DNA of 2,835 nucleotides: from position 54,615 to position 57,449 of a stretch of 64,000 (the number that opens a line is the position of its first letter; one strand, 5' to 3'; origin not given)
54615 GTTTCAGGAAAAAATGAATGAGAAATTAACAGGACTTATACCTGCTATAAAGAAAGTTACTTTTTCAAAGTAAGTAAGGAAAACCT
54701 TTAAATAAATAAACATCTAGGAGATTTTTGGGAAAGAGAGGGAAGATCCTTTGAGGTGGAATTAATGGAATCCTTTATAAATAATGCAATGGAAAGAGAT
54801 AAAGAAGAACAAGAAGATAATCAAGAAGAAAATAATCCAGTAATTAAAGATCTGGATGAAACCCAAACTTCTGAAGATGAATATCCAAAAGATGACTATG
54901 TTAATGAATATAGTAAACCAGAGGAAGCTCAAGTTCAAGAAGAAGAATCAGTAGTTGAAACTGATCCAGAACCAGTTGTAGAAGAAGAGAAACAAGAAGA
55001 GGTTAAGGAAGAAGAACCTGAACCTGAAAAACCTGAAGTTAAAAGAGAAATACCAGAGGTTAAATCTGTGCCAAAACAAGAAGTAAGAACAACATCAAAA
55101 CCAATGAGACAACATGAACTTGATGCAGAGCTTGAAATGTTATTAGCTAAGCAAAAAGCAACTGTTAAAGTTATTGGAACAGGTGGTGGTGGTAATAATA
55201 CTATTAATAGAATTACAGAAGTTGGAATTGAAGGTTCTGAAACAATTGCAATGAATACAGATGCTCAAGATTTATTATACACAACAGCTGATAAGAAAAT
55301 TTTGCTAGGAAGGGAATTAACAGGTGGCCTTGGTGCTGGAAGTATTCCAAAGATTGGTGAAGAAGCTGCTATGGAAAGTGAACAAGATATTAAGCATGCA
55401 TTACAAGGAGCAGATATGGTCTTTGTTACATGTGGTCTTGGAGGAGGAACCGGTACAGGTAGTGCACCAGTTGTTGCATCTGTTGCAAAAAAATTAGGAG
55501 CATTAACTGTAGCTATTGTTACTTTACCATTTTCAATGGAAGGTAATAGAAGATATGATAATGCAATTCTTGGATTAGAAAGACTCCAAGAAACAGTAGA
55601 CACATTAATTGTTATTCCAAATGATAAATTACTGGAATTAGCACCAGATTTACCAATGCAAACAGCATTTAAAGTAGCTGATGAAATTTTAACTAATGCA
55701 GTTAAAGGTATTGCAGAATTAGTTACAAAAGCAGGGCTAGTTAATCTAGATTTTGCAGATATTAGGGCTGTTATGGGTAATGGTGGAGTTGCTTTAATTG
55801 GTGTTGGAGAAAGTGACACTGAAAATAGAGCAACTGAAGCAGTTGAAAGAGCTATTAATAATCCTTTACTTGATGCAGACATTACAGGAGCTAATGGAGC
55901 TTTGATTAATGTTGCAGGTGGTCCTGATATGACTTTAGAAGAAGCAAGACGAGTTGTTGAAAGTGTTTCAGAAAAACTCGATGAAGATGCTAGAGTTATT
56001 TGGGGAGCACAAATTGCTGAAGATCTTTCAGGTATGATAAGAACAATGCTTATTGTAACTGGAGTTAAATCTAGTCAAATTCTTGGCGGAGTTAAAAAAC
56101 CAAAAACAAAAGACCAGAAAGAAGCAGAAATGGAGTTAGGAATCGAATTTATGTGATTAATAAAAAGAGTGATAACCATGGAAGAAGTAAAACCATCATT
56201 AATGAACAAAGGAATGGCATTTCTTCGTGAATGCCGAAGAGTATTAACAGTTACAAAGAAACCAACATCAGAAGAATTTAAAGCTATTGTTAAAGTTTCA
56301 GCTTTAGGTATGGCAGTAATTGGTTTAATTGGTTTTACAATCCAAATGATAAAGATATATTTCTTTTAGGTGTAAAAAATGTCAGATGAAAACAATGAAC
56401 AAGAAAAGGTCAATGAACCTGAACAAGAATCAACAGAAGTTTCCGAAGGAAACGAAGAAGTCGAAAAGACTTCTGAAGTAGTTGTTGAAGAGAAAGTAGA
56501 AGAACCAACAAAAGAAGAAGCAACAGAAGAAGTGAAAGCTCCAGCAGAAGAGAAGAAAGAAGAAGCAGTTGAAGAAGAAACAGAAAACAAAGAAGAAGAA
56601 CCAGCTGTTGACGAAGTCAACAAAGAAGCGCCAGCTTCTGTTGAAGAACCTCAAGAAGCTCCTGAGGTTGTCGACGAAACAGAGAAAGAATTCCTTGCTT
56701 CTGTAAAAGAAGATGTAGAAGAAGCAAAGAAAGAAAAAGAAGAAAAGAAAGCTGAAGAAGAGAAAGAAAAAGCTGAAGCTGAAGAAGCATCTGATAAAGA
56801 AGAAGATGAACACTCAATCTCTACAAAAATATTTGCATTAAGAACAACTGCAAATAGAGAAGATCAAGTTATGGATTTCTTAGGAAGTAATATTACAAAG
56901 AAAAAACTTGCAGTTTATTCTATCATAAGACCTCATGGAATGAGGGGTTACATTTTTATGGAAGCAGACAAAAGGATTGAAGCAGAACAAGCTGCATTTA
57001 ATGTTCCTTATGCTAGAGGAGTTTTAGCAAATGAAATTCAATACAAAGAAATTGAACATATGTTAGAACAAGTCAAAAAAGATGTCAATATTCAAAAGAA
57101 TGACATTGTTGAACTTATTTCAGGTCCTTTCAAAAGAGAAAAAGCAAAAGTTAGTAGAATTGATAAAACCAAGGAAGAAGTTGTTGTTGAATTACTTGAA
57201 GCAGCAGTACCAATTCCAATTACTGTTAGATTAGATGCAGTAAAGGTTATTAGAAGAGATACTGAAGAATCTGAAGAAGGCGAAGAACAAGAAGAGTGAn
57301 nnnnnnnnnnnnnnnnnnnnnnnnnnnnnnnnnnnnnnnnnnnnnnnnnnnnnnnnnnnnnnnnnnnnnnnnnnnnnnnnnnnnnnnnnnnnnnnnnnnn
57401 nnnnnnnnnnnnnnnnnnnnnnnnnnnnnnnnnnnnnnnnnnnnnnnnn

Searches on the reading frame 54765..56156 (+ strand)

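Call 35: search_protein_families(library=pfam, proteins=[window:54765-56156:+], max_evalue=0.001)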
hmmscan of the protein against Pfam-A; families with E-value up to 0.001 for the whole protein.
window:54765-56156:+ (463 aa): 2 families
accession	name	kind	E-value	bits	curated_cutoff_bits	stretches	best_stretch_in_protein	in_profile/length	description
PF00091.31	Tubulin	-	7.4e-48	163.8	33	1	134-292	2-188/190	Tubulin/FtsZ family, GTPase domain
PF12327.13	FtsZ_C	-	4.1e-35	120.4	27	1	341-435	1-95/95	FtsZ family, C-terminal domain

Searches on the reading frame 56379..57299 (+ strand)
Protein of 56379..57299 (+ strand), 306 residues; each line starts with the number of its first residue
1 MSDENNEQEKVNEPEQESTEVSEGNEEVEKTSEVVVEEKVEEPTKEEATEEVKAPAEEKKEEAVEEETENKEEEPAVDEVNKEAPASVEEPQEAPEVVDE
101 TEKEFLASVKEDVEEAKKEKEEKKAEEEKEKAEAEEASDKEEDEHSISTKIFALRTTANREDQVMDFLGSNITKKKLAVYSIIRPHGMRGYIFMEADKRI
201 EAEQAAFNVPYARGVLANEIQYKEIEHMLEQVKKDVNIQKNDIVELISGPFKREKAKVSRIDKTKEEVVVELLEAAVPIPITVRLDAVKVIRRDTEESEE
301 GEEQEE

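Call 35: search_protein_families(library=pfam, proteins=[window:56379-57299:+], max_evalue=0.001)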
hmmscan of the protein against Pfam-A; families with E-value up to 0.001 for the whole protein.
window:56379-57299:+ (306 aa): 2 families
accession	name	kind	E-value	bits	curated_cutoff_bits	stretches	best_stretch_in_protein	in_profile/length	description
PF03439.18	Spt5-NGN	-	5.8e-15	55.5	22.4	1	150-229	1-84/84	Early transcription elongation factor of RNA pol II, NGN section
PF00467.35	KOW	-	0.00013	22.1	22.3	1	240-271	1-32/32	KOW motif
